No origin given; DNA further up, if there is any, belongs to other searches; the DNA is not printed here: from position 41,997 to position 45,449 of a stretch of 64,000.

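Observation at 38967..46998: Translationally coupled four-gene SMC-like ATPase + Toprim operon: a type II Wadjet (JetABCD) anti-plasmid system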

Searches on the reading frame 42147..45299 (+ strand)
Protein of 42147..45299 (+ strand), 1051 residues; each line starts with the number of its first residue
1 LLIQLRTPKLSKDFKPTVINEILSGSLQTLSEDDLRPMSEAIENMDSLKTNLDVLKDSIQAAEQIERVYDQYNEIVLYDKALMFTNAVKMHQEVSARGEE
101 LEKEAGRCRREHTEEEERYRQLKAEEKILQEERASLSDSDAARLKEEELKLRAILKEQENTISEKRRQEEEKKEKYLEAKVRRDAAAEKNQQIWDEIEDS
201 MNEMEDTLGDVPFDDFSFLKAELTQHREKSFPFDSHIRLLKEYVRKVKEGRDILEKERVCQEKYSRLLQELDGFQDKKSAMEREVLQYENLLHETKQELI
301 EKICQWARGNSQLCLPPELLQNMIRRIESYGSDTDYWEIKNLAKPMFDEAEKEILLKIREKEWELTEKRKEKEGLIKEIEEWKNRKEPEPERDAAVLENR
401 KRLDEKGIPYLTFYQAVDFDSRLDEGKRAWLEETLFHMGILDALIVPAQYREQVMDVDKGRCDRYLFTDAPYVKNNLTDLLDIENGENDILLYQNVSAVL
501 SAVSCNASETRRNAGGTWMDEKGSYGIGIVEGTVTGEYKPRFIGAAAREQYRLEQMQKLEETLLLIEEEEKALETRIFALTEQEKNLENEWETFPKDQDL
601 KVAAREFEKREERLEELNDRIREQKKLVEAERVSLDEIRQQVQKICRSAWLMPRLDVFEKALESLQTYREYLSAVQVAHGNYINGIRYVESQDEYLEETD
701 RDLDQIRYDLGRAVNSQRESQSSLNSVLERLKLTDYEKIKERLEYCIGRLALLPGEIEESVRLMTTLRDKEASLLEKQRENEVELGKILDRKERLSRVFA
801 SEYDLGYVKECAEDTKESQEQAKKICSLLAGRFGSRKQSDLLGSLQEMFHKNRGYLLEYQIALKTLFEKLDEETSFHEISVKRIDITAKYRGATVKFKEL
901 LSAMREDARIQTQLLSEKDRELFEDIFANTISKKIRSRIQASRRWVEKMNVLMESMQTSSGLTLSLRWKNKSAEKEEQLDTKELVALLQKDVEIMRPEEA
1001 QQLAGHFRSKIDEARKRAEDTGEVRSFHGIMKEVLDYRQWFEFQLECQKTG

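Call 71: predict_structure(alignment_id=A3)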
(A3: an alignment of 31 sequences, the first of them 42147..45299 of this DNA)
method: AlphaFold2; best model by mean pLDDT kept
length: 1051 residues; sequences in the alignment: 31
mean_pLDDT: 75.4   pTM: 0.33
mean pLDDT of the five models: 75.4, 73.1, 70.8, 70.1, 67.5
residues with pLDDT >= 90: 276; 70-90: 444; 50-70: 148; < 50: 183
segments of 3 or more residues with pLDDT < 50: 1-27, 459-476, 485-498, 508-515, 873-877, 929-932, 952-1005, 1013-1015, 1017-1051
pLDDT, mean of each block of 10 residues (from residue 1): 29 37 47 63 75 91 91 90 90 88 89 89 84 66 74 82 87 89 90 92 88 86 88 90 93 93 92 91 91 92 90 88 91 87 91 91 89 86 76 71 72 69 73 73 63 58 42 47 44 47 50 55 63 72 78 86 88 90 91 89 91 92 92 92 90 91 93 93 92 89 87 84 79 65 75 82 88 89 88 88 79 68 86 81 89 86 72 50 81 87 91 77 55 50 53 45 40 40 39 42 48 46 39 41 41 33
secondary structure, 60 per line:
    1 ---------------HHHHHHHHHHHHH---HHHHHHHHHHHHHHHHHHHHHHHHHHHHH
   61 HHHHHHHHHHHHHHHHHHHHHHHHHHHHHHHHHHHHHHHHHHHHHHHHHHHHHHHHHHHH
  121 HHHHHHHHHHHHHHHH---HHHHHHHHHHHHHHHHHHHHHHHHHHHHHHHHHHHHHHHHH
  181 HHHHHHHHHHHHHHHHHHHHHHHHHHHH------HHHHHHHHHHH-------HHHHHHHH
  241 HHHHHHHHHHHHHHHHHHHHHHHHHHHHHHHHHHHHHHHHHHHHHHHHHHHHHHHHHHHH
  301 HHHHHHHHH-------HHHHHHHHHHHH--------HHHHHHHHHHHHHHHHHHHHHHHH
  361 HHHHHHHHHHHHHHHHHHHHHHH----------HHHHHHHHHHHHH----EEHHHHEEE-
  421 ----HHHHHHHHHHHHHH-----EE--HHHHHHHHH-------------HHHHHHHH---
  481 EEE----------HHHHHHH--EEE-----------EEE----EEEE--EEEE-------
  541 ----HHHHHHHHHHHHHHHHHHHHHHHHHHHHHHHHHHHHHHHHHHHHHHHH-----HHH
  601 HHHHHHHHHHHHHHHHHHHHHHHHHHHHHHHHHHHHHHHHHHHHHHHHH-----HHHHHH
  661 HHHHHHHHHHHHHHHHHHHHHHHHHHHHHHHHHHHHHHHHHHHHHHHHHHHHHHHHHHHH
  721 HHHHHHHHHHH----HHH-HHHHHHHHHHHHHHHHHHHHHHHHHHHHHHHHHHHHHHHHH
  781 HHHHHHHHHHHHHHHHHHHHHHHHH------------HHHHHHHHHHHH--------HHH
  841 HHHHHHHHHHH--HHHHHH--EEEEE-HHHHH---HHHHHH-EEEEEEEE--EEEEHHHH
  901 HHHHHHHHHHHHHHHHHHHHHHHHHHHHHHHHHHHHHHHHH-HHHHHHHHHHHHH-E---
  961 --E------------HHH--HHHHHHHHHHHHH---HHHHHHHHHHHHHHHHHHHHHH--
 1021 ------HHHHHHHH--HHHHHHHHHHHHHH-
elements in order (helices of 4 or more, strands of 3 or more residues): H16-28 H32-136 H140-208 H215-225 H233-309 H317-328 H337-383 H394-406 H413-416 E417-419 H425-438 H448-456 H470-477 E481-483 H494-500 E503-505 E517-519 E524-527 E530-533 H545-592 H598-649 H655-731 H740-805 H818-829 H838-851 H854-859 E862-866 H868-872 H876-881 E883-890 E893-896 H897-941 H943-955 H981-993 H997-1018 H1027-1034 H1037-1050

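Call 74: fold_search(model_id=the predicted structure, library=pdb)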
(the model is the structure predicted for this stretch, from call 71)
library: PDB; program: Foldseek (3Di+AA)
matches with E <= 10: 71; with E <= 0.001: 20
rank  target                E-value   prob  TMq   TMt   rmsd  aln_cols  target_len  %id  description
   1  9qe0_B                7.9e-37  1.00  0.48  0.38  24.6      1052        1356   24  Neobacillus vireti Wadjet-II JetABC dimer (released 2025-06-25)
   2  9qe0_A                7.9e-37  1.00  0.40  0.31  24.9      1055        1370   24  Neobacillus vireti Wadjet-II JetABC dimer (released 2025-06-25)
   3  6yvu_B                6.0e-11  1.00  0.11  0.10  97.6      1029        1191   13  Condensin complex from S.cerevisiae ATP-free apo non-engaged state (released 2020-07-15)
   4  7nyx_A                1.7e-09  1.00  0.12  0.10  48.5      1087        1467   15  Cryo-EM structure of the MukBEF-MatP-DNA monomer (closed conformation) (released 2021-07-07)
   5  6yvu_A                2.1e-09  1.00  0.10  0.09  97.7       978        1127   12  Condensin complex from S.cerevisiae ATP-free apo non-engaged state (released 2020-07-15)
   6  9gm7_A                3.3e-09  1.00  0.18  0.14  43.9      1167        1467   14  MukBEF in a nucleotide-bound state with open neck gate (monomer) (released 2025-03-26)
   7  9gm6_A                1.1e-08  1.00  0.14  0.13  59.5      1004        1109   13  MukBEF in a nucleotide-bound state with open neck gate (heads core) (released 2025-03-26)
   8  8i4x_B                4.3e-08  1.00  0.11  0.11  82.6       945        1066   12  Cryo-EM structure of 5-subunit Smc5/6 (released 2024-06-26)
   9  7qcd_A                9.6e-08  1.00  0.11  0.11  92.3       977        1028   12  CryoEM structure of the Smc5/6-holocomplex (composite structure) (released 2022-09-21)
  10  7qcd_B                2.0e-07  1.00  0.13  0.13  77.0       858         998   13  CryoEM structure of the Smc5/6-holocomplex (composite structure) (released 2022-09-21)
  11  9gm6_B                2.0e-07  1.00  0.14  0.13  58.5      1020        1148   12  MukBEF in a nucleotide-bound state with open neck gate (heads core) (released 2025-03-26)
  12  7yqh_B                2.4e-07  1.00  0.11  0.11  85.4       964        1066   11  Cryo-EM structure of 8-subunit Smc5/6 (released 2024-01-31)
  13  8i13_B                7.8e-07  1.00  0.11  0.11  95.3      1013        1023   12  Cryo-EM structure of 6-subunit Smc5/6 (released 2024-06-26)
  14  7ogt_B                2.4e-06  1.00  0.14  0.19  78.9       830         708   12  Folded elbow of cohesin (released 2021-07-28)
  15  7ogt_A                3.7e-06  1.00  0.11  0.15  78.2       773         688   10  Folded elbow of cohesin (released 2021-07-28)
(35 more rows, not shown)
